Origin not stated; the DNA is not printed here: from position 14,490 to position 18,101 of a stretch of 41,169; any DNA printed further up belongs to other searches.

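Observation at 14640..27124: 12.5 kb translationally coupled operon: HTH-SNF2-DUF3883 helicase, UvrD-like helicase, DUF1156 methyltransferase, RNxxxH protein, DUF499 ATPase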

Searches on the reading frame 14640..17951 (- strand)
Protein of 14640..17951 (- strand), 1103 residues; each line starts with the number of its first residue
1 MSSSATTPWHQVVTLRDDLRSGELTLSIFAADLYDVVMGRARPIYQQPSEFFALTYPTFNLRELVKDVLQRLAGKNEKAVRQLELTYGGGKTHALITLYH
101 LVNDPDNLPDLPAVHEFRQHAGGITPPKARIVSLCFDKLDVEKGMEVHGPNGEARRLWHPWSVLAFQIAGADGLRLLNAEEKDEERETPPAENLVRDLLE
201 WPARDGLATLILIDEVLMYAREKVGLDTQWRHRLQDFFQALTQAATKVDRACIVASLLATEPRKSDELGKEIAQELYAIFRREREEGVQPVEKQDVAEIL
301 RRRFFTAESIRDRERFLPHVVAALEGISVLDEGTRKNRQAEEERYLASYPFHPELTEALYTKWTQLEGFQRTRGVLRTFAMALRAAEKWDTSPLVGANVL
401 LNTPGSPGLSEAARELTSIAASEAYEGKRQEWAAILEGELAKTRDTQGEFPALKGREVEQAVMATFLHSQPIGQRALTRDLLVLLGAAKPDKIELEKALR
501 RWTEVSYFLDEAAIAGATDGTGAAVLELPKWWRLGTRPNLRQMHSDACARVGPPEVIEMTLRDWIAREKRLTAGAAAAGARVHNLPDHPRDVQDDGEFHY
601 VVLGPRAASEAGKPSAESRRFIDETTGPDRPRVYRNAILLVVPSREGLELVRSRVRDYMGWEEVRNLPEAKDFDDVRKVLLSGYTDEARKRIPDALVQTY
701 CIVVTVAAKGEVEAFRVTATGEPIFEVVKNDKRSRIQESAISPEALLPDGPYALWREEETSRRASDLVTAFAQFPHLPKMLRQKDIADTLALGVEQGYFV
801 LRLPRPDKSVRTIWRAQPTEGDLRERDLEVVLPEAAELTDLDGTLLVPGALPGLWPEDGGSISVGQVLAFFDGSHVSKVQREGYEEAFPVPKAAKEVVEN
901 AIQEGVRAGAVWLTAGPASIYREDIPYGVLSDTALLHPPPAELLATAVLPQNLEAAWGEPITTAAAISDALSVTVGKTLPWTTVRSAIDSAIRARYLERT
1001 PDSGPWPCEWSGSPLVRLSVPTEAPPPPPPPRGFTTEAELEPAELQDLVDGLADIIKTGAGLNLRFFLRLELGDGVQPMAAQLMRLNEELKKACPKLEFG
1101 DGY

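Call 3: search_protein_families(library=pfam, proteins=[window:14640-17951:-], max_evalue=0.01)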
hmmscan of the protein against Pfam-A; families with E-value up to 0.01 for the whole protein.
window:14640-17951:- (1103 aa): 1 family
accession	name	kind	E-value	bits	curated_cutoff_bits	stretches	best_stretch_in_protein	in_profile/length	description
PF04465.17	DUF499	-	6e-21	74.5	23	1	181-378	68-262/1024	Protein of unknown function (DUF499)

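Call 4: search_protein_families(library=padloc, proteins=[window:14640-17951:-], max_evalue=0.01)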
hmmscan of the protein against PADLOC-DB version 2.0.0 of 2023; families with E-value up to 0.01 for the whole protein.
window:14640-17951:- (1103 aa): 2 families
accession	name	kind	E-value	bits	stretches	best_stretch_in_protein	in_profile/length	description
PDLC00662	HmaC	-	7.8e-80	267.3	1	7-796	4-770/941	AAA+ ATPase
PDLC02192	DUF499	-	3.5e-16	56.2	2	49-104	36-91/1022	-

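Call 5: search_protein_families(library=ncbifam, proteins=[window:14640-17951:-], max_evalue=0.01)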
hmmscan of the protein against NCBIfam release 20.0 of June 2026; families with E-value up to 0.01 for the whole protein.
window:14640-17951:- (1103 aa): 1 family
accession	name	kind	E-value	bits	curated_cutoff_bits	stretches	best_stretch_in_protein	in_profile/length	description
NF042962.1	DUF499_antiphage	equivalog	3.6e-23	81.5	1200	2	208-396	164-357/1025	anti-phage-associated DUF499 domain-containing protein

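Call 31: find_related_loci(query=window:14643-17951:-, collection=genome_contigs, flank=10000)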
Query window:14643-17951:- (1103 aa) in genome_contigs; peptide patterns used: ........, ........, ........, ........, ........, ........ (x = any residue, [..] = any of these).
305 stretches matched a pattern; 235 encode a relative of the query (tblastn E <= 1e-3); the best 80 are kept; 80 distinct loci.
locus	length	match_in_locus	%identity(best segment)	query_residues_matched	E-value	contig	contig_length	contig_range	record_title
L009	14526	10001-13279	74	8-1099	0e+0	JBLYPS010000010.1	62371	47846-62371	MAG: Dehalococcoidia bacterium isolate CedChl2 CedChl2_contig_10, whole genome shotgun sequence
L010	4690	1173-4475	71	1-1099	0e+0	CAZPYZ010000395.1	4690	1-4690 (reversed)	MAG TPA_asm: uncultured Dehalococcoidia bacterium isolate binchicken_co21_298 genome assembly, contig: NODE_25616_length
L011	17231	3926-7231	72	1-1102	0e+0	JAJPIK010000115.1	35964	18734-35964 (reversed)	MAG: Chloroflexota bacterium isolate Centralia_MAG_325 k107_32343821, whole genome shotgun sequence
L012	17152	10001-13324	69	1-1099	0e+0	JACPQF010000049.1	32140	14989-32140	MAG: Chloroflexi bacterium isolate NC_groundwater_646_Ag_B-0.1um_60_58 B_1_S1_Biohub_coassembly_k141_1295746, whole geno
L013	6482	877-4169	71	2-1099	0e+0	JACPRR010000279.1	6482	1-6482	MAG: Chloroflexi bacterium isolate NC_groundwater_684_Ag_B-0.1um_61_24 B2_S2_coassemblyk141_4130025, whole genome shotgu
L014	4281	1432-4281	75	1-952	0e+0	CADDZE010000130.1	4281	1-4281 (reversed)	Acidobacteria bacterium isolate 21 genome assembly, contig: NODE_17231_length_4281_cov_8.876986, whole genome shotgun se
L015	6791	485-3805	62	1-1099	0e+0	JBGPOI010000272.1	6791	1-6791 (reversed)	MAG: Candidatus Binatia bacterium isolate OBJ_0618_7090110_195 k141_533379_length_6791_cov_20.1974, whole genome shotgun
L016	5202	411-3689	63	1-1092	0e+0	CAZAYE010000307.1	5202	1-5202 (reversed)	MAG TPA_asm: uncultured Enterobacteriaceae bacterium isolate binchicken_co21_381 genome assembly, contig: NODE_20954_len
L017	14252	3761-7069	64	1-1099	0e+0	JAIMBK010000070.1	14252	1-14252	MAG: Armatimonadota bacterium isolate HOT.MB2.58 Contig71, whole genome shotgun sequence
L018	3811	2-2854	71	147-1099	0e+0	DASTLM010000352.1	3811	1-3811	MAG TPA_asm: Dehalococcoidia bacterium isolate SMAG_U2862 k141_2834724, whole genome shotgun sequence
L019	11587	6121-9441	62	1-1099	0e+0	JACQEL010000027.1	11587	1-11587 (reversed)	MAG: Deltaproteobacteria bacterium isolate NC_groundwater_1020_Pr1_S-0.65um_57_10 Montesol18_Sp65_coassembly_scaffold_89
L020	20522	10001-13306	70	1-1099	0e+0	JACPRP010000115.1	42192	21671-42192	MAG: Chloroflexi bacterium isolate NC_groundwater_682_Ag_B-0.1um_59_33 B2_S2_coassemblyk141_3934506, whole genome shotgu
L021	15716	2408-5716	63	1-1099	0e+0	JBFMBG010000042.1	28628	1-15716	MAG: Bacillota bacterium isolate MAG158 MAG158_42, whole genome shotgun sequence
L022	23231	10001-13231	64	1-1073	0e+0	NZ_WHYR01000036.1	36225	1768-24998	Desulfofundulus thermobenzoicus strain DSM 14055 NODE_36_length_36225_cov_69.5, whole genome shotgun sequence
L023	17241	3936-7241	61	1-1094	0e+0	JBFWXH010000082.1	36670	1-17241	MAG: Candidatus Binatia bacterium isolate CA_2019_TPBS_136 NODE_6195_length_36670_cov_5.868429_TPBS, whole genome shotgu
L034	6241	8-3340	59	1-1103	0e+0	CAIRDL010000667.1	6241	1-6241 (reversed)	MAG: uncultured Oscillochloris sp. isolate Ja1-D5_bin-794 genome assembly, contig: bin-794:0667/1196, whole genome shotg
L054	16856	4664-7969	57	1-1103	0e+0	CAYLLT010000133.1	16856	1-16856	MAG TPA_asm: uncultured Planctomycetales bacterium isolate SRP119689_co1_258 genome assembly, contig: NODE_4742_length_1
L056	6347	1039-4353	57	1-1103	0e+0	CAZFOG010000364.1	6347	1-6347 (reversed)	MAG TPA_asm: uncultured Nitrospiraceae bacterium isolate SRP192927_co6_479 genome assembly, contig: NODE_33610_length_63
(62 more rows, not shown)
